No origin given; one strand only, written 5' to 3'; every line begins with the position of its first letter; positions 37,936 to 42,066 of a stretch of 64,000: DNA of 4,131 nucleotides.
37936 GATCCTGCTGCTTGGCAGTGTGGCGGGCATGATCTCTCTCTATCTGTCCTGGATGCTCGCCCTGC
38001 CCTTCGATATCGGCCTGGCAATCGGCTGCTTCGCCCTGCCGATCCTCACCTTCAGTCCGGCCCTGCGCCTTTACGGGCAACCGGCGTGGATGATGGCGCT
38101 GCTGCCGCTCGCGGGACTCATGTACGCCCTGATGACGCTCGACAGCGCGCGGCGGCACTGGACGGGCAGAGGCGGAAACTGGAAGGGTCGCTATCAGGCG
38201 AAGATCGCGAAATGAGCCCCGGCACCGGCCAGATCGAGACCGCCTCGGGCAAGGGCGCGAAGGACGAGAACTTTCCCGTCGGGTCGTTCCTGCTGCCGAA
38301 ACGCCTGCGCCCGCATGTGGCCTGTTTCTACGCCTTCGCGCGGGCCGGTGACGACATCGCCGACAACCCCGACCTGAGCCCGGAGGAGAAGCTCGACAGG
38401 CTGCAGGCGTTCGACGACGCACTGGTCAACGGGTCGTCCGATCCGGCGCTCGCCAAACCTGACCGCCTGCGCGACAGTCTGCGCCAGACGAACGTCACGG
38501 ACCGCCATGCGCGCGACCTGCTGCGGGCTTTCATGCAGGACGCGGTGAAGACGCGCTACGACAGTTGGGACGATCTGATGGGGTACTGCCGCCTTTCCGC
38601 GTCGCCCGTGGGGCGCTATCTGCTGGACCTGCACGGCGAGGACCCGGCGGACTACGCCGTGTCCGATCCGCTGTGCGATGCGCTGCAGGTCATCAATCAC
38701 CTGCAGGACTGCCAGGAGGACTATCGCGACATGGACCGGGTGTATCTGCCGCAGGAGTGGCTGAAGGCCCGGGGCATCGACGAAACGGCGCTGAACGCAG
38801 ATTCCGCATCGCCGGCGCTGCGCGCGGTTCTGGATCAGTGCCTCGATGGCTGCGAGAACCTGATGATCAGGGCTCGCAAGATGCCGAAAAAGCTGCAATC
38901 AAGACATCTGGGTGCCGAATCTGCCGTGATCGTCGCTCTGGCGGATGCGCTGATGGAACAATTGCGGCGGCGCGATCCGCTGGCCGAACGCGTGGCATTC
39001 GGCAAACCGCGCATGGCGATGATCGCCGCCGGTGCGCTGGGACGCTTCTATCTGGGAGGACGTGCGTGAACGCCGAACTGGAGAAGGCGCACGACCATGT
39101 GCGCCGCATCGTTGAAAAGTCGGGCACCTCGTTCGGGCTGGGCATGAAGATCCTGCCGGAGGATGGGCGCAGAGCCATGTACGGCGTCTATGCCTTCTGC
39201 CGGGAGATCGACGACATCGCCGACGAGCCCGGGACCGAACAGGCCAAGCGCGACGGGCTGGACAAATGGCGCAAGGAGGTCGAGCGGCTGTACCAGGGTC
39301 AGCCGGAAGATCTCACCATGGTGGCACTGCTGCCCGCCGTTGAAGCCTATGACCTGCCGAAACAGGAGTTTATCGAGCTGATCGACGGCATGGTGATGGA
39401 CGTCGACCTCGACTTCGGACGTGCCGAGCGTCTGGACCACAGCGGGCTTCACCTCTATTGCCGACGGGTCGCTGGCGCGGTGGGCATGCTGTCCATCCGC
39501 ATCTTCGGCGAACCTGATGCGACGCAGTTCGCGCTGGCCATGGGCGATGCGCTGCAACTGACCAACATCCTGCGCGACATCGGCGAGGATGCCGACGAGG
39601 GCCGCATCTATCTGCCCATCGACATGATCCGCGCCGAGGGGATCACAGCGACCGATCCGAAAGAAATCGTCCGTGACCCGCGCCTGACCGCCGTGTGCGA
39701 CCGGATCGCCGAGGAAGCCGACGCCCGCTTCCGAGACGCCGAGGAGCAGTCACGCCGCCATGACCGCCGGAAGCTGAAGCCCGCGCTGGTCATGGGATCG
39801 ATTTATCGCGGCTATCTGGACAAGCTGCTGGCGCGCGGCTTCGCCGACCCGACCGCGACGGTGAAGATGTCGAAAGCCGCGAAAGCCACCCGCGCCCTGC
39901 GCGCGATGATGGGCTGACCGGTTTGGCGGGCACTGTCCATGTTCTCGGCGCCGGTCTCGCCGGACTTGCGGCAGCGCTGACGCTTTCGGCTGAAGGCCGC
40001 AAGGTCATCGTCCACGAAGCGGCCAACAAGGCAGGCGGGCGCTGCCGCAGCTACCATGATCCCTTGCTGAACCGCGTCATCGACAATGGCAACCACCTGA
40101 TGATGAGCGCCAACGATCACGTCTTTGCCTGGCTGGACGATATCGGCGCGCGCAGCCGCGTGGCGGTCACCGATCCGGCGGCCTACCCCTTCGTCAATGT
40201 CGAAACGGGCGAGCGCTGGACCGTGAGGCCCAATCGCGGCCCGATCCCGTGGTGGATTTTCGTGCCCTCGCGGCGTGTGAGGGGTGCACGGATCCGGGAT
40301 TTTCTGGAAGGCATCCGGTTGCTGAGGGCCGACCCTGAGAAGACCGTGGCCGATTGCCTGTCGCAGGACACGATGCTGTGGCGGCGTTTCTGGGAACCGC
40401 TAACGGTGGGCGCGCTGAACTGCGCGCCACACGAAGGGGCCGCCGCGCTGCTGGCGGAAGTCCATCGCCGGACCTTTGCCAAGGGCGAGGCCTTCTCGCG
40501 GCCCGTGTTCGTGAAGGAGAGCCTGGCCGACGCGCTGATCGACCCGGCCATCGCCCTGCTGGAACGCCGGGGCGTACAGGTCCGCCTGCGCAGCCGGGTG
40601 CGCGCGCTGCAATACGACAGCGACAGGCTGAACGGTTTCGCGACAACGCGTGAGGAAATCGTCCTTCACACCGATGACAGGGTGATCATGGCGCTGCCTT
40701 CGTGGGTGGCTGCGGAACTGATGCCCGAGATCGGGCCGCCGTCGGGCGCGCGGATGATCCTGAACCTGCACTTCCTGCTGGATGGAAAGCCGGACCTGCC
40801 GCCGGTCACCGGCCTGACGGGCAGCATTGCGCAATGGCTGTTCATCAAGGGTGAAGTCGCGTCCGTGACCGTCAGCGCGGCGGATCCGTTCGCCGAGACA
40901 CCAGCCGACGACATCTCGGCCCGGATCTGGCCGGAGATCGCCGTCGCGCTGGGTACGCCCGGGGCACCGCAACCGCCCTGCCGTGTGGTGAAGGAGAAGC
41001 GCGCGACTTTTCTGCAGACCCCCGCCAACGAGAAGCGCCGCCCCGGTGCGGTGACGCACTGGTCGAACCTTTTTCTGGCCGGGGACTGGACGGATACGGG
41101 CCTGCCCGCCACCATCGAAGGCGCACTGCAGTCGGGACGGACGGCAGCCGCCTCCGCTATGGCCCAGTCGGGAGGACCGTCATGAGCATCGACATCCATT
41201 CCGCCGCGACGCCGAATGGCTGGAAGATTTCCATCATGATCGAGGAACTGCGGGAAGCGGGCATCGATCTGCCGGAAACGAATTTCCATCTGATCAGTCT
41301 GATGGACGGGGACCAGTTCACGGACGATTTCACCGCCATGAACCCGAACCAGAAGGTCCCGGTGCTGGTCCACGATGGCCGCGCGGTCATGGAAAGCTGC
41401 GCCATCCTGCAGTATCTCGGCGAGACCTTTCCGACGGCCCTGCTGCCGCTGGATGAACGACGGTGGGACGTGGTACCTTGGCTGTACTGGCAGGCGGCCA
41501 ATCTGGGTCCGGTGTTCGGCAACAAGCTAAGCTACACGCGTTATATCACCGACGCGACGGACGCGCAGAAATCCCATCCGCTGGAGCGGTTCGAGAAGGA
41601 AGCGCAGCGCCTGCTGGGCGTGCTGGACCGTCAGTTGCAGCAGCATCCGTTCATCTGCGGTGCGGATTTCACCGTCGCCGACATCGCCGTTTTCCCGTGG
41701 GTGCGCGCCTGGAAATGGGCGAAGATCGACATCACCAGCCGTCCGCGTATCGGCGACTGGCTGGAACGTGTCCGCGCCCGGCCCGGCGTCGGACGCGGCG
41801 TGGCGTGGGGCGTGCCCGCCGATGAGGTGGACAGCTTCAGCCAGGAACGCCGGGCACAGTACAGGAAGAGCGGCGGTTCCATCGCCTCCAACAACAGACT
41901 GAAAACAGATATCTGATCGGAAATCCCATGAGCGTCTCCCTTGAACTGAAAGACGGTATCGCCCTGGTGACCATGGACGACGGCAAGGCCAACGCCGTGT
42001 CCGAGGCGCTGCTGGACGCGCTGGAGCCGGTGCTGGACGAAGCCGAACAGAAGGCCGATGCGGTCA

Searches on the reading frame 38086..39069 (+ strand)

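Call 77: search_protein_families(library=pfam, proteins=[window:38086-39069:+], max_evalue=0.00001)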
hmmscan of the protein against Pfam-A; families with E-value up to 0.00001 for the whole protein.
window:38086-39069:+ (327 aa): 1 family
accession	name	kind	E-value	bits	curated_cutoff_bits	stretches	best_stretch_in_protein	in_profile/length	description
PF00494.24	SQS_PSY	-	2.2e-55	188.6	26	1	58-303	3-257/263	Squalene/phytoene synthase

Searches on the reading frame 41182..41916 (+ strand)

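Call 77: search_protein_families(library=pfam, proteins=[window:41182-41916:+], max_evalue=0.00001)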
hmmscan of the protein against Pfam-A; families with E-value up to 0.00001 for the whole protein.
window:41182-41916:+ (244 aa): 6 families
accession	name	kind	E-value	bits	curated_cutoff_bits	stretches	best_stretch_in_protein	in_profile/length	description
PF13417.12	GST_N_3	-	1.5e-10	41.7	22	1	7-84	4-72/75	Glutathione S-transferase, N-terminal domain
PF13409.12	GST_N_2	-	3.9e-10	40.6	25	1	36-81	22-69/70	Glutathione S-transferase, N-terminal domain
PF02798.26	GST_N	-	5.8e-10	39.8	20.9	1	37-80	32-75/76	Glutathione S-transferase, N-terminal domain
PF13410.11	GST_C_2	-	3.3e-09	37.2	24.9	1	134-196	4-69/69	Glutathione S-transferase, C-terminal domain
PF14497.11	GST_C_3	-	5.4e-08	33.4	21.6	1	125-203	14-97/104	Glutathione S-transferase, C-terminal domain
PF00043.30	GST_C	-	6.3e-07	30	20.7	1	134-201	24-93/93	Glutathione S-transferase, C-terminal domain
